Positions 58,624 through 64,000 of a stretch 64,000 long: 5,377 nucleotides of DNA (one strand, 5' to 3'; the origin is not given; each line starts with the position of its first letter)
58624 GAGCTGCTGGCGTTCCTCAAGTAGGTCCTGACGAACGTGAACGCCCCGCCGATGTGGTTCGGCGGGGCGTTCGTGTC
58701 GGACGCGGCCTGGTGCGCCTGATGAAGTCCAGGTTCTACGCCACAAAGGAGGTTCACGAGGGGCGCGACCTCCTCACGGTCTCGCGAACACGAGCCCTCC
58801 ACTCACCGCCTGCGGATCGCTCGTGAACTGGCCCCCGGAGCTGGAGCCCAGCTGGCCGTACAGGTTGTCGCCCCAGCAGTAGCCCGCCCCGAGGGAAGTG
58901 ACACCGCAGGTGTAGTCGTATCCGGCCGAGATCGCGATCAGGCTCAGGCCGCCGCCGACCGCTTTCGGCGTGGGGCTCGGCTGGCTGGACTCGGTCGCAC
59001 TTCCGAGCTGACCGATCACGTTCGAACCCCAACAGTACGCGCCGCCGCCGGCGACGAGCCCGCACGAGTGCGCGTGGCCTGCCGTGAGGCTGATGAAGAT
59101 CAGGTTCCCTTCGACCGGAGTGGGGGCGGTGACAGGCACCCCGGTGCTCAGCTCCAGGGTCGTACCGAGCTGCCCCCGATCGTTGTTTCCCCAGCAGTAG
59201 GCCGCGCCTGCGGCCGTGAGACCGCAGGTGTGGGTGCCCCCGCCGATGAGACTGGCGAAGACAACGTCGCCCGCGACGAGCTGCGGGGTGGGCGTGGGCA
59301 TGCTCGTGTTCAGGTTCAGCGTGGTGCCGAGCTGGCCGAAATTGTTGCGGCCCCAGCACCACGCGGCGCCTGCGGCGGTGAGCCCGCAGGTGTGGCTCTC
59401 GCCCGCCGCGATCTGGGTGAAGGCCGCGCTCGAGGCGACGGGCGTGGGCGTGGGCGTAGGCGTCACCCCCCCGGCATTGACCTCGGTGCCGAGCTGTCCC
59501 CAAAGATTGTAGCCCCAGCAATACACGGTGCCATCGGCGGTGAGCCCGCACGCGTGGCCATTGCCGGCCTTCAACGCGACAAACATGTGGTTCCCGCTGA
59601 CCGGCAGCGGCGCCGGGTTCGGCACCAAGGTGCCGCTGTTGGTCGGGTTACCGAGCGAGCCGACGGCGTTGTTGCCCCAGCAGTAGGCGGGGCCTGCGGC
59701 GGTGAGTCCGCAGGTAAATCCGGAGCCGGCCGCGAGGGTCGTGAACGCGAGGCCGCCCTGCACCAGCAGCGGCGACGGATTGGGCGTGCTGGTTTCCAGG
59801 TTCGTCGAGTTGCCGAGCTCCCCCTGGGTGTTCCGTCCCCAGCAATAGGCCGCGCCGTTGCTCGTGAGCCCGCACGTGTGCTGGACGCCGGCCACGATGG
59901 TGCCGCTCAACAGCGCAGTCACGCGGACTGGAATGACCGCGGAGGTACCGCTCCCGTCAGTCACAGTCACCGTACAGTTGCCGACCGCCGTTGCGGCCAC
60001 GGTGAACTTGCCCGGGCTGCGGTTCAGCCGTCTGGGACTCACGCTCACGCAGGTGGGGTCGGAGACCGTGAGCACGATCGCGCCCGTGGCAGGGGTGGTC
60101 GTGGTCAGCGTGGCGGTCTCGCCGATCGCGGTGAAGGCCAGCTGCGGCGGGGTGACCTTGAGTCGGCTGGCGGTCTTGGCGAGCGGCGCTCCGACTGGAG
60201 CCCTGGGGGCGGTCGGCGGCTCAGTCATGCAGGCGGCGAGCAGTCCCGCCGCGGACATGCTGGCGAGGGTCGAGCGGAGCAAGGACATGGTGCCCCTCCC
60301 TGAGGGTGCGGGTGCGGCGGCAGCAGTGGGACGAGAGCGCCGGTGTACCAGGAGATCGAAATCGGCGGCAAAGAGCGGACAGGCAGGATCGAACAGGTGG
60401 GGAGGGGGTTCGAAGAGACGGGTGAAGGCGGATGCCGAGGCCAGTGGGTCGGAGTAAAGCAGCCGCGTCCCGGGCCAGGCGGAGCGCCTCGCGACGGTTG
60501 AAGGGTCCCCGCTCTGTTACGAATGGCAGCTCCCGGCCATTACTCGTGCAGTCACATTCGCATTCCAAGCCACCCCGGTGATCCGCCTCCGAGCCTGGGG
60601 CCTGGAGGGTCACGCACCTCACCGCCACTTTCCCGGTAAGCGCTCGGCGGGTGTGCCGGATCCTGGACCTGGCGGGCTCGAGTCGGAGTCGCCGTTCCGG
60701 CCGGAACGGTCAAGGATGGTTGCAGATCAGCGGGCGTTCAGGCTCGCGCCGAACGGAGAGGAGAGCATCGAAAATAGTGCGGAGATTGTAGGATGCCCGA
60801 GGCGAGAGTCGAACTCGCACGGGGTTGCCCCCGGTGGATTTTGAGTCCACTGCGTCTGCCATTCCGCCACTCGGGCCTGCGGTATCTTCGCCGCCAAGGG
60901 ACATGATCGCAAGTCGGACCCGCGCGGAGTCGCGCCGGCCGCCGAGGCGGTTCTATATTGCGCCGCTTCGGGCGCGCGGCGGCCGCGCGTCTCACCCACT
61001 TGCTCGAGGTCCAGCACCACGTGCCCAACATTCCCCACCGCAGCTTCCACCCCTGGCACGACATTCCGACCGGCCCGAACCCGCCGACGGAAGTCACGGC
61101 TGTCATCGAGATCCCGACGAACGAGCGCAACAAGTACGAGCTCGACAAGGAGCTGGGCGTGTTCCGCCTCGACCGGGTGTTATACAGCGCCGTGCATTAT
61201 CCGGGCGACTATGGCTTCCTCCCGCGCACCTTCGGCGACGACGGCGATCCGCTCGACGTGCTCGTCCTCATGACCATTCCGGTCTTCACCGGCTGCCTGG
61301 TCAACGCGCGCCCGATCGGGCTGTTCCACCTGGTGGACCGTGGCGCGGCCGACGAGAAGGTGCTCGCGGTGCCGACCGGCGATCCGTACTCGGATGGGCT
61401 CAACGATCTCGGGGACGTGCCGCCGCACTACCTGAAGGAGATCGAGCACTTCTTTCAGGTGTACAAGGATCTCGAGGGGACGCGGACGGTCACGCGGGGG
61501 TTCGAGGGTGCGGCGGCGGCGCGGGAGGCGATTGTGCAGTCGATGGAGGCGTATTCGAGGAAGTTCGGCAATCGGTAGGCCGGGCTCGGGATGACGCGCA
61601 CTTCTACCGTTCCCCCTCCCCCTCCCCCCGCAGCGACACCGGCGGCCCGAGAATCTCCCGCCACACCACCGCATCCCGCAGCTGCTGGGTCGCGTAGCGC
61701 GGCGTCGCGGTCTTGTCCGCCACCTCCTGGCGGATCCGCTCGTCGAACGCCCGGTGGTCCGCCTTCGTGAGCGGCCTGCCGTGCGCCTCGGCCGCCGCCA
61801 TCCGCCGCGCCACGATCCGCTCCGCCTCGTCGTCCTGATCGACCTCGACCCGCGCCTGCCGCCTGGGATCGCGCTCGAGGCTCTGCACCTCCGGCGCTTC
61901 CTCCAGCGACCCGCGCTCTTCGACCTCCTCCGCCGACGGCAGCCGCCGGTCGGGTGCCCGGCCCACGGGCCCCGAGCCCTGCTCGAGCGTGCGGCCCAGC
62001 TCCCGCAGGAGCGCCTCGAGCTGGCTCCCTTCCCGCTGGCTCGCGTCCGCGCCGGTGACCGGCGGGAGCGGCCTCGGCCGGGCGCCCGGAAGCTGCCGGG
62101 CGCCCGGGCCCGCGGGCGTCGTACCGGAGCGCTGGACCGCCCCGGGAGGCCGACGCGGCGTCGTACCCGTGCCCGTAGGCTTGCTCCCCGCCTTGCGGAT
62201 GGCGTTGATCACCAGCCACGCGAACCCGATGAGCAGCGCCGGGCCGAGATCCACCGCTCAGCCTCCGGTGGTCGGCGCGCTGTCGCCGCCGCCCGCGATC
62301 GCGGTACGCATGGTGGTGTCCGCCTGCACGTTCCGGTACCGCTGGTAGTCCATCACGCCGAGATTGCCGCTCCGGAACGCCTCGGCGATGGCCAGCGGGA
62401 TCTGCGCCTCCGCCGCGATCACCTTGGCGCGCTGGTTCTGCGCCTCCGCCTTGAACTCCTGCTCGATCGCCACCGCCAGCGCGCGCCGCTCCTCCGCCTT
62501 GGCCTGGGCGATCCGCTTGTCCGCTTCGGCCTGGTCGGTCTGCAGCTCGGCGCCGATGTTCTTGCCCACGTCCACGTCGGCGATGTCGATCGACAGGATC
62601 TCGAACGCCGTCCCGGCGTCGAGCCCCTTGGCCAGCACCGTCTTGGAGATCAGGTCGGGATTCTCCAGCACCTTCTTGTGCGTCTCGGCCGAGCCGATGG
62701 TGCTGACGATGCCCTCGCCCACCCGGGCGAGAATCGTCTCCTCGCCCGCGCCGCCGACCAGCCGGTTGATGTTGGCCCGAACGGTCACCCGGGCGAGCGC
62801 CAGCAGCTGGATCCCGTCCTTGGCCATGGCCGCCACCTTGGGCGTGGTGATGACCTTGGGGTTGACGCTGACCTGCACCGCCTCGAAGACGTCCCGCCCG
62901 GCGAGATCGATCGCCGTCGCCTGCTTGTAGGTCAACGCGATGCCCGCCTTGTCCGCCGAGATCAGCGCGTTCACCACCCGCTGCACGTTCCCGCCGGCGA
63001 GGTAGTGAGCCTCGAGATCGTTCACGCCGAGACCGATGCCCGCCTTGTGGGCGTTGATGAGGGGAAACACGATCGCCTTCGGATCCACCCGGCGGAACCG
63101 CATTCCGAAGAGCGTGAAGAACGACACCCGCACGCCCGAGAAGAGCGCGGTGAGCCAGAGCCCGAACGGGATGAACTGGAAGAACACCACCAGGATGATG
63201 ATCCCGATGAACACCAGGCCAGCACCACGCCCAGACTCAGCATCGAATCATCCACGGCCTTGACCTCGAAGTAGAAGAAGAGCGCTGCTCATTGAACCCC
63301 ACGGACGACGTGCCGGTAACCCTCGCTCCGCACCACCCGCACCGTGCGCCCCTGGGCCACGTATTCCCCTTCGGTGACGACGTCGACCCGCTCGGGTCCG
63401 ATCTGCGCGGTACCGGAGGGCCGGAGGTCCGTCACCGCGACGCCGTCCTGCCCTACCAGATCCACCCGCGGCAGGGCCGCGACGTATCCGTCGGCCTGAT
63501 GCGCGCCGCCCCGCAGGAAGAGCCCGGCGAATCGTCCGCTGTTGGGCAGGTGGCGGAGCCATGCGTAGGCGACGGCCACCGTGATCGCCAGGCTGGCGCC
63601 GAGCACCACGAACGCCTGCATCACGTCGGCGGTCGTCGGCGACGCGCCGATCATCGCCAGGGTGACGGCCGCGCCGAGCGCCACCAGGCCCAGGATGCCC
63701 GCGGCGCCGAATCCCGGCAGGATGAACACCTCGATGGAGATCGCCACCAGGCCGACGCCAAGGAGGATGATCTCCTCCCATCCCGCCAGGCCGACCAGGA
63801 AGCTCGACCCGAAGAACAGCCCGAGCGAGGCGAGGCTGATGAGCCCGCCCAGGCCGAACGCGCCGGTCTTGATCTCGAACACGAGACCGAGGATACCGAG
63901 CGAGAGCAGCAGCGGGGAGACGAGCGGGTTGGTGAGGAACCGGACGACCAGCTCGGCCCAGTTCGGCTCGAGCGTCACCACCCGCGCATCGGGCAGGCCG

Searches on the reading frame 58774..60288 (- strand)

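Call 74: search_protein_families(library=pfam, proteins=[window:58774-60288:-], max_evalue=0.0001)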
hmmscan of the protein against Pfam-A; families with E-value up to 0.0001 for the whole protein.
window:58774-60288:- (504 aa): 4 families
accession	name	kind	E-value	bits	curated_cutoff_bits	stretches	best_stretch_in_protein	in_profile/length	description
PF25390.1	WD40_RLD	-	5e-68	230.5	150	1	129-440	34-343/363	RCC1-like domain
PF13540.12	RCC1_2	-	2.8e-53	176.9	22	6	290-319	1-30/30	Regulator of chromosome condensation (RCC1) repeat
PF00415.24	RCC1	-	7.7e-47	158.1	21.7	5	252-302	1-49/50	Regulator of chromosome condensation (RCC1) repeat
PF25384.1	Alsin_RLD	-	1.6e-10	41.3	100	0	288-323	275-310/405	Alsin RCC1-like domain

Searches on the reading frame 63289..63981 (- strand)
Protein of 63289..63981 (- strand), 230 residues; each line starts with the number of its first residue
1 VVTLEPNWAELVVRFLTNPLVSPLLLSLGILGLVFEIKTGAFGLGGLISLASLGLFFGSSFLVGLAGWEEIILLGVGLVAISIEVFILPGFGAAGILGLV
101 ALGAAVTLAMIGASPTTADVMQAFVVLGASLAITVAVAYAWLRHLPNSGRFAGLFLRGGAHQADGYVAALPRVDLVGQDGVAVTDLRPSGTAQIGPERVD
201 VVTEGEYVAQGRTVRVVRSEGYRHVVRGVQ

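Call 74: search_protein_families(library=pfam, proteins=[window:63289-63981:-], max_evalue=0.0001)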
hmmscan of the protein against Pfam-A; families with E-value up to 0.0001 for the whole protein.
window:63289-63981:- (230 aa): 2 families
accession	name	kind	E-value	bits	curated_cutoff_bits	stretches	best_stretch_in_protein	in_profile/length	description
PF24961.1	NfeD_membrane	-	8.6e-21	74.6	26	1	21-140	2-116/119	NfeD integral membrane domain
PF01957.25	NfeD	-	2.5e-10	40.8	29.1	1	174-227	3-56/57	NfeD-like C-terminal, partner-binding domain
